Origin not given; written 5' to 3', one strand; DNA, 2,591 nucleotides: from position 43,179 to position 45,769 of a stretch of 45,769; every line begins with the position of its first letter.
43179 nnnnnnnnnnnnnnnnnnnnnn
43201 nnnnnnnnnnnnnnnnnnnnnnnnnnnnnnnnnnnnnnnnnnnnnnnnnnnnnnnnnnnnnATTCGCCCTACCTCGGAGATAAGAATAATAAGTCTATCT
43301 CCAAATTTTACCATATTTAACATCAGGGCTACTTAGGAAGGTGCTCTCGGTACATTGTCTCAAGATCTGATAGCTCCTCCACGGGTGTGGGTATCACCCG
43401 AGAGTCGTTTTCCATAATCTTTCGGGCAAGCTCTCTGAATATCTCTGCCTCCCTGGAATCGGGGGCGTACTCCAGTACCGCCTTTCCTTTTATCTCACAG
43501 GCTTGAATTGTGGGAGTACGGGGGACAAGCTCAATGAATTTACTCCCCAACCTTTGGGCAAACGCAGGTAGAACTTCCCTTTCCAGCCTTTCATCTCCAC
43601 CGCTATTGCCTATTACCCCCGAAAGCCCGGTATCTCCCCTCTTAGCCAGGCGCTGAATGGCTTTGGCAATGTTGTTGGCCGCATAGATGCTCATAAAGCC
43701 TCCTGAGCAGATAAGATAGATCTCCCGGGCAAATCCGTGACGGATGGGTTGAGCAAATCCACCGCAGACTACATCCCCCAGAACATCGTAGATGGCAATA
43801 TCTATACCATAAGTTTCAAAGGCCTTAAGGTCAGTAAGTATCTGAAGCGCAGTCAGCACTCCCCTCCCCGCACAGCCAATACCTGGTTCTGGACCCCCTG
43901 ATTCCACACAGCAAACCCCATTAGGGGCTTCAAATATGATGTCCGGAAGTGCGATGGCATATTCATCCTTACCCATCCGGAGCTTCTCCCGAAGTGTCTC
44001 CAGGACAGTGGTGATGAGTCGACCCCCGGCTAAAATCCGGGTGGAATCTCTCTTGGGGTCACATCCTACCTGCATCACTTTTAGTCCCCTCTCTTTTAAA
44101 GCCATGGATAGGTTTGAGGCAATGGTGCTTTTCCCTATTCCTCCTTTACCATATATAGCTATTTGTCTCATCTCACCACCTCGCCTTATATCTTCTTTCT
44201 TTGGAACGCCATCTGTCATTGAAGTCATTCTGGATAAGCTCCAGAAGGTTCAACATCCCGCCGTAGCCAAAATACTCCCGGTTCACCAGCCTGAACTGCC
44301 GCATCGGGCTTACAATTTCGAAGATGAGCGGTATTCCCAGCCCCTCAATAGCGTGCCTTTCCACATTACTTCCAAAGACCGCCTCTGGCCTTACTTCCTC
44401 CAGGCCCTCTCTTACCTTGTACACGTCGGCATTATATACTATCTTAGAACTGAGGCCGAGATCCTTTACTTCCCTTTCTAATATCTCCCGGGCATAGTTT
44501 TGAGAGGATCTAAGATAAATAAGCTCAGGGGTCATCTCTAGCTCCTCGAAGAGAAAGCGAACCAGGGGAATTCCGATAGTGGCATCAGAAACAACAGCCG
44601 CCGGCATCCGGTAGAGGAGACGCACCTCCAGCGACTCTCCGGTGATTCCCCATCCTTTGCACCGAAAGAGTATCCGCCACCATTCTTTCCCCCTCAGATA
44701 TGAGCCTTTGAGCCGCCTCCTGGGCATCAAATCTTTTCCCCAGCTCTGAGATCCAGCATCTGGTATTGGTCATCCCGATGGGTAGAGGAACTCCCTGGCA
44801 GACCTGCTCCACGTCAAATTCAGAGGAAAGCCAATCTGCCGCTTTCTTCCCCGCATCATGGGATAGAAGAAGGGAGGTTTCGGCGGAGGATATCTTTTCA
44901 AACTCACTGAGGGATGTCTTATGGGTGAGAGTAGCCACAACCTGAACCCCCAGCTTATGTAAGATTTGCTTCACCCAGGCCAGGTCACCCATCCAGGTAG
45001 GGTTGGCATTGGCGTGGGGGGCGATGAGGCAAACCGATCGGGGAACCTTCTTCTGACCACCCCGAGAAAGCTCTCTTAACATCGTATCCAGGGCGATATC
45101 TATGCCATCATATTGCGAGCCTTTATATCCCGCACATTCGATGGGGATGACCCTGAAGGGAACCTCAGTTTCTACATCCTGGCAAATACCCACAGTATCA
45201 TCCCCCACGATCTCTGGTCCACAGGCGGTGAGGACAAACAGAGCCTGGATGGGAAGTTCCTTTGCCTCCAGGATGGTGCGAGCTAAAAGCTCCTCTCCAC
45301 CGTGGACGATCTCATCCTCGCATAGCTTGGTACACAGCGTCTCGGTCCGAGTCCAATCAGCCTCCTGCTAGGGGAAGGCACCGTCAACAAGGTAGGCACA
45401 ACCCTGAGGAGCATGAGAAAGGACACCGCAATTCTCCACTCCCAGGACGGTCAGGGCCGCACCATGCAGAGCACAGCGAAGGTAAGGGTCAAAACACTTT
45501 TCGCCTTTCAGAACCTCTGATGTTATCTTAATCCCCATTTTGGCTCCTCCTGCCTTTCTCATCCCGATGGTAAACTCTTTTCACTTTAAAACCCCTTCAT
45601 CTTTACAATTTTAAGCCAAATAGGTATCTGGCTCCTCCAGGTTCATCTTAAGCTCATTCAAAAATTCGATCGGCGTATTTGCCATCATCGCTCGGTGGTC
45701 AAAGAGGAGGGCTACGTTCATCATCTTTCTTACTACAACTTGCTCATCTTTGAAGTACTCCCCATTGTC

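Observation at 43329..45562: Nitrogenase-like (NifH-type + single NifD/E-type) pair in a non-nif context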

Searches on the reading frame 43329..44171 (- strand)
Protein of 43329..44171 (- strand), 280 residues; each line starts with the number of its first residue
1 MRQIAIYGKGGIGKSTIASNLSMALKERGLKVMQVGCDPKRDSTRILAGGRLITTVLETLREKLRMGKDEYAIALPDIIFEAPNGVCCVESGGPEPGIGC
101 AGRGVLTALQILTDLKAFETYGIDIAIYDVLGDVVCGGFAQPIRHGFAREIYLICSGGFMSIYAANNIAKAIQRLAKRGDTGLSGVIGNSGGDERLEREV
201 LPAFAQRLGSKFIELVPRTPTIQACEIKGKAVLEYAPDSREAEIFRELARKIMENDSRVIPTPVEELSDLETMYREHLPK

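Call 6: search_protein_families(library=pfam, proteins=[window:43329-44171:-], max_evalue=0.01)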
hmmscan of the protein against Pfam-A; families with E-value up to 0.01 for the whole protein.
window:43329-44171:- (280 aa): 11 families
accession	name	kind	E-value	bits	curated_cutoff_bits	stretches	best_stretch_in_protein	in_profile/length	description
PF00142.24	Fer4_NifH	-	8.7e-96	321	25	1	2-273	1-264/271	4Fe-4S iron sulfur cluster binding proteins, NifH/frxC family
PF01656.29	CbiA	-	2.3e-10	40.9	25.4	1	5-230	3-123/125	CobQ/CobB/MinD/ParA nucleotide binding domain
PF10609.15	ParA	-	1.4e-09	38.1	27.1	1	7-33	10-36/246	NUBPL iron-transfer P-loop NTPase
PF13614.12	AAA_31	-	3.9e-08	33.9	27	1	2-47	2-48/177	AAA domain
PF02374.21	ArsA_ATPase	-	2.5e-05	24.1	24.3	1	1-39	1-39/305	Anion-transporting ATPase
PF03308.22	MeaB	-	0.00023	20.7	23.1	1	3-42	35-74/273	Methylmalonyl Co-A mutase-associated GTPase MeaB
PF13191.12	AAA_16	-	0.0011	19.9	32.6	1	4-59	27-85/167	AAA ATPase domain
PF20720.3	nSTAND3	-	0.0011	19.1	27.2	1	4-40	20-55/155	Novel STAND NTPase 3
PF09140.17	MipZ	-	0.0013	18.5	20.7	1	9-46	9-46/262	ATPase MipZ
PF03266.21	NTPase_1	-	0.0018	18.6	23.9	1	4-42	2-40/168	NTPase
PF13479.12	AAA_24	-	0.0061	16.9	27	1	3-35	4-39/195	AAA domain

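Call 7: search_protein_families(library=ncbifam, proteins=[window:43329-44171:-], max_evalue=0.01)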
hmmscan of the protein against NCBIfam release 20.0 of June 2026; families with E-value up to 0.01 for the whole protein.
window:43329-44171:- (280 aa): 22 families
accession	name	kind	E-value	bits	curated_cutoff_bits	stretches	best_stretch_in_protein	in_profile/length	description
TIGR01287.1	nifH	equivalog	4.5e-101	337.8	394.35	1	2-276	1-267/275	nitrogenase iron protein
NF033200.1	F430_CfbC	exception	1.3e-100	336.1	402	1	2-271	1-256/260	Ni-sirohydrochlorin a,c-diamide reductive cyclase ATP-dependent reductase subunit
NF009701.0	PRK13230.1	subfamily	2.4e-93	312.3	350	1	1-267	1-272/291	nitrogenase reductase-like protein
NF009702.0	PRK13231.1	equivalog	1.2e-85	286.9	427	1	1-276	2-261/264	nitrogenase reductase-like protein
TIGR01281.1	DPOR_bchL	equivalog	1.1e-62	211.9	345.15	1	3-266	2-257/268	ferredoxin:protochlorophyllide reductase (ATP-dependent) iron-sulfur ATP-binding protein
TIGR02016.1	BchX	equivalog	5.1e-52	177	331.2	1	2-258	1-254/296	chlorophyllide a reductase iron protein subunit X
TIGR01969.1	minD_arch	subfamily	2.4e-12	46.6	201.75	2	7-38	7-38/251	cell division ATPase MinD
TIGR03371.1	cellulose_yhjQ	equivalog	6.3e-08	32.4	157.85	1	1-40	1-41/246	cellulose biosynthesis protein BcsQ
NF041136.1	MrpORP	equivalog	8.7e-08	31.8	450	1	6-33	11-38/365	iron-sulfur cluster carrier protein MrpORP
NF041546.1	ParA_partition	equivalog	1.2e-06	28.2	180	1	8-41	7-40/203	ParA family partition ATPase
TIGR01968.1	minD_bact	equivalog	2.6e-06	27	212.9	1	7-66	8-69/261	septum site-determining protein MinD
NF008669.0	PRK11670.1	equivalog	4.1e-05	22.6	348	1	7-34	114-141/369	iron-sulfur cluster carrier protein ApbC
TIGR04291.1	arsen_driv_ArsA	equivalog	4.9e-05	22.2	650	1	4-42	323-361/565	arsenical pump-driving ATPase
TIGR00750.1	lao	equivalog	7.4e-05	22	240.75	1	3-44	36-77/300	methylmalonyl Co-A mutase-associated GTPase MeaB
NF053622.1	ATPseBagAMYCTU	equivalog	0.00011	21.8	400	1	6-39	12-45/325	ATPase BagA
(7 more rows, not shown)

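Call 19: find_encoding_contigs(protein=window:43329-44171:-, flank=10000, max_places=6)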
Protein window:43329-44171:- (280 aa): 1 contig read that carries it; 1 place shown.
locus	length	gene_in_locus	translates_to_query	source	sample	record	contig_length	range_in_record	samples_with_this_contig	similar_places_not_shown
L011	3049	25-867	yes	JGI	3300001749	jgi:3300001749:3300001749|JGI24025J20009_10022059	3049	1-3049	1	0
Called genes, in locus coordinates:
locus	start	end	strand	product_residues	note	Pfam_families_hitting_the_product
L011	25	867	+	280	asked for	PF00142:Fer4_NifH, PF01656:CbiA, PF10609:ParA (weak), PF13614:AAA_31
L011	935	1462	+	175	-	PF00227:Proteasome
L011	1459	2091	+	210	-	PF00702:Hydrolase, PF06888:Put_Phosphatase (faint), PF13419:HAD_2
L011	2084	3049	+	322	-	?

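Call 33: search_solved_structures(query=window:43332-44171:-, max_evalue=1e-20)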
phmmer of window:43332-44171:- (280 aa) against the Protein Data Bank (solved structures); distinct sequences matched with E-value up to 1e-20: 26.
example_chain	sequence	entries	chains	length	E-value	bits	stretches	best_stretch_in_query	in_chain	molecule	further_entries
1cp2_A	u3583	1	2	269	1.7e-81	276.9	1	1-266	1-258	NITROGENASE IRON PROTEIN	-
9fmg_D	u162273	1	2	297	1.6e-78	267.2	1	2-270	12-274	Nitrogenase iron protein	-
4wzb_E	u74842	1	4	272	7.5e-78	264.9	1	1-273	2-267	Nitrogenase iron protein 1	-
4wza_E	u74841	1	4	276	8.3e-78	264.8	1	1-273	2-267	Nitrogenase iron protein 1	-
1fp6_A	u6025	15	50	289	9.7e-78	264.6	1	1-273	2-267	NITROGENASE IRON PROTEIN | nitrogenase IRON protein 1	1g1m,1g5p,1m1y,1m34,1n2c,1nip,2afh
10zn_F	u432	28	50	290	9.8e-78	264.5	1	1-273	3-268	Nitrogenase iron protein NifH | Nitrogenase iron protein 1 | Nitrogenase iron protein gamma chain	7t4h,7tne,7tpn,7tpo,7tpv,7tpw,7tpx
9haz_D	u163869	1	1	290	1.4e-77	264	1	1-273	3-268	Fe protein NifH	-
9haz_A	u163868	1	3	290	1.8e-77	263.7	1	1-273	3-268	Fe protein NifH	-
1xdb_A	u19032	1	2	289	3.7e-77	262.7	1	1-273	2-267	Nitrogenase iron protein 1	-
1de0_A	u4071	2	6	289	3.8e-77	262.6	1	1-273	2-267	NITROGENASE IRON PROTEIN | Nitrogenase iron protein 1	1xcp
1xd8_A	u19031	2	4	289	4.7e-77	262.3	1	1-273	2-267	Nitrogenase iron protein 1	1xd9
8tc3_A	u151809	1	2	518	5.4e-77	262.1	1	1-273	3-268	Nitrogenase iron protein,Fluorescent protein plum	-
6nzj_A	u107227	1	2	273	3.5e-76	259.4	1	1-274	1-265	Nitrogenase iron protein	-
1rw4_A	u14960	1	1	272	1.5e-75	257.4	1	1-273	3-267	Nitrogenase iron protein 1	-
2c8v_A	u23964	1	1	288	1.9e-75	257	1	1-273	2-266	NITROGENASE IRON PROTEIN 1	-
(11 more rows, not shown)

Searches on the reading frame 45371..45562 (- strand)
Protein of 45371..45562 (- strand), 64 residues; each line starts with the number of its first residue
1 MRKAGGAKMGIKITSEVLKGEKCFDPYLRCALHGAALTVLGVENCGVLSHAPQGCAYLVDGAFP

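Call 40: find_encoding_contigs(protein=window:45371-45562:-, flank=10000, max_places=8)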
Protein seq(64 aa) (64 aa): 11 contigs read that carry it; 8 places shown.
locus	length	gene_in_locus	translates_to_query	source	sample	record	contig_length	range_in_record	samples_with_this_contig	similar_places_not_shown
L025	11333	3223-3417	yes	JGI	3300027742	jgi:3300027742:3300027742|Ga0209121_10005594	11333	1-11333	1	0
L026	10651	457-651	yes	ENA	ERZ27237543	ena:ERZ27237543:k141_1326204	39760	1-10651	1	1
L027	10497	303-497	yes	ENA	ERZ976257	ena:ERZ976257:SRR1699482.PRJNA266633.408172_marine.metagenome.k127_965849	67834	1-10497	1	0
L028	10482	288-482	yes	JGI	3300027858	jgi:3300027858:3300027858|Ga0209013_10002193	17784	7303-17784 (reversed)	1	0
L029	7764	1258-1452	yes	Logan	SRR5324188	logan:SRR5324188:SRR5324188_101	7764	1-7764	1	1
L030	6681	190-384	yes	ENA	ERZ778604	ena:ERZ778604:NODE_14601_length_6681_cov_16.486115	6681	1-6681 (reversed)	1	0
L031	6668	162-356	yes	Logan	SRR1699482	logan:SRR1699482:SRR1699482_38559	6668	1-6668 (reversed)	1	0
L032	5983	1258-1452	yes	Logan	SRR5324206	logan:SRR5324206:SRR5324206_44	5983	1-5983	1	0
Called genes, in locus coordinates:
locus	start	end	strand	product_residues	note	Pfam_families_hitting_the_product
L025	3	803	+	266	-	?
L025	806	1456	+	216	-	PF01061:ABC2_membrane, PF12730:ABC2_membrane_4 (weak), PF12698:ABC2_membrane_3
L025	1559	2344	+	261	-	PF01061:ABC2_membrane, PF12730:ABC2_membrane_4, PF12679:ABC2_membrane_2, PF12698:ABC2_membrane_3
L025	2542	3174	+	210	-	PF00198:2-oxoacid_dh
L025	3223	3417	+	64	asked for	PF00148:Oxidored_nitro (weak)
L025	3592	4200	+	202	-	PF00148:Oxidored_nitro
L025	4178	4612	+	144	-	PF00148:Oxidored_nitro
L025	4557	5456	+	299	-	PF00142:Fer4_NifH, PF01656:CbiA, PF10609:ParA (weak), PF13614:AAA_31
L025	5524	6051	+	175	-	PF00227:Proteasome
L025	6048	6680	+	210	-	PF00702:Hydrolase, PF06888:Put_Phosphatase (faint), PF13419:HAD_2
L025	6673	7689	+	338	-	PF00596:Aldolase_II, PF01230:HIT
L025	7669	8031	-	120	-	-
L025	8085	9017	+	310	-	PF06144:DNA_pol3_delta (weak), PF21694:DNA_pol3_delta_C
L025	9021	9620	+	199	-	PF00583:Acetyltransf_1, PF13673:Acetyltransf_10, PF13508:Acetyltransf_7, PF08445:FR47 (weak)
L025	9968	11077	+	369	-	PF00037:Fer4 (weak), PF12837:Fer4_6 (weak), PF12838:Fer4_7, PF13187:Fer4_9, PF13237:Fer4_10, PF14697:Fer4_21, PF25160:LdpA_Fe-S-bd (weak), PF00037:Fer4, +2 more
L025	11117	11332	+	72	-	?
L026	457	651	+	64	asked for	PF00148:Oxidored_nitro (weak)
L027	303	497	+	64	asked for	PF00148:Oxidored_nitro (weak)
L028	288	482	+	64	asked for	PF00148:Oxidored_nitro (weak)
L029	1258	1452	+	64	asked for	PF00148:Oxidored_nitro (weak)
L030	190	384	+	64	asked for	PF00148:Oxidored_nitro (weak)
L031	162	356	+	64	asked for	PF00148:Oxidored_nitro (weak)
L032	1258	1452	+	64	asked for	PF00148:Oxidored_nitro (weak)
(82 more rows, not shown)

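Call 54: search_protein_families(library=ncbifam, proteins=[L025:2542-3171:+], max_evalue=0.00001)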
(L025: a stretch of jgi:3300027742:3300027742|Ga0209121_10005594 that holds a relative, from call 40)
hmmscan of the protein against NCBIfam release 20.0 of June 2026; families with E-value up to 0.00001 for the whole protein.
L025:2542-3171:+ (210 aa): 8 families
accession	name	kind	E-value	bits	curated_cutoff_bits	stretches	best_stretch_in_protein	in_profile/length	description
TIGR01349.1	PDHac_trf_mito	equivalog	2e-22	80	445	1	5-207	237-434/437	pyruvate dehydrogenase complex dihydrolipoamide acetyltransferase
NF008814.0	PRK11854.1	equivalog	2e-19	69.5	722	1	9-204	439-631/637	pyruvate dehydrogenase complex dihydrolipoyllysine-residue acetyltransferase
TIGR01347.1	sucB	equivalog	2.3e-18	66.6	378.65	1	9-207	207-399/404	dihydrolipoyllysine-residue succinyltransferase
NF004309.0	PRK05704.1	equivalog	2.6e-17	63.3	449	1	9-208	211-404/408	2-oxoglutarate dehydrogenase complex dihydrolipoyllysine-residue succinyltransferase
NF008815.0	PRK11857.1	equivalog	3.8e-16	59.4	378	1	9-206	110-303/308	dihydrolipoamide acetyltransferase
TIGR01348.1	PDHac_trf_long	equivalog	9.8e-15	54.1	552.1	1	10-205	390-582/587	dihydrolipoyllysine-residue acetyltransferase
NF011416.0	PRK14843.1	equivalog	2.6e-11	43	429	1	8-208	149-345/347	dihydrolipoamide acetyltransferase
TIGR02927.1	SucB_Actino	equivalog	6.6e-11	41.7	423.45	1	8-206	373-572/579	2-oxoglutarate dehydrogenase, E2 component, dihydrolipoamide succinyltransferase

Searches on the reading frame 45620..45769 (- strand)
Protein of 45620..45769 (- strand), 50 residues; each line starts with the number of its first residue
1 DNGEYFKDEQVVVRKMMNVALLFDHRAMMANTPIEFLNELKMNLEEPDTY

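Call 6: search_protein_families(library=pfam, proteins=[window:45620-45769:-], max_evalue=0.01)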
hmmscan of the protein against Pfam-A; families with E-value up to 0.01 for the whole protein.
window:45620-45769:- (50 aa): 1 family
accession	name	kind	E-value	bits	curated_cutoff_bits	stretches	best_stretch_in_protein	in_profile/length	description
PF00198.28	2-oxoacid_dh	-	3.8e-08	33.5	23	1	5-49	185-229/232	2-oxoacid dehydrogenases acyltransferase (catalytic domain)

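Call 7: search_protein_families(library=ncbifam, proteins=[window:45620-45769:-], max_evalue=0.01)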
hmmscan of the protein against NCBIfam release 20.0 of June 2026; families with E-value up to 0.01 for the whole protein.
window:45620-45769:- (50 aa): 5 families
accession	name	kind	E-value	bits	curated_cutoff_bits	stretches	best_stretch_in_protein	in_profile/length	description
NF004309.0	PRK05704.1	equivalog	1.3e-06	28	449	1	7-48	361-402/408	2-oxoglutarate dehydrogenase complex dihydrolipoyllysine-residue succinyltransferase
TIGR01347.1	sucB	equivalog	2e-06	27.3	378.65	1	8-48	358-398/404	dihydrolipoyllysine-residue succinyltransferase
TIGR01349.1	PDHac_trf_mito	equivalog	0.0012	18.1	445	1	8-47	393-432/437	pyruvate dehydrogenase complex dihydrolipoamide acetyltransferase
NF011416.0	PRK14843.1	equivalog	0.0024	16.8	429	1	10-47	305-342/347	dihydrolipoamide acetyltransferase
NF008815.0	PRK11857.1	equivalog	0.0092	15.5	378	1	5-48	260-303/308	dihydrolipoamide acetyltransferase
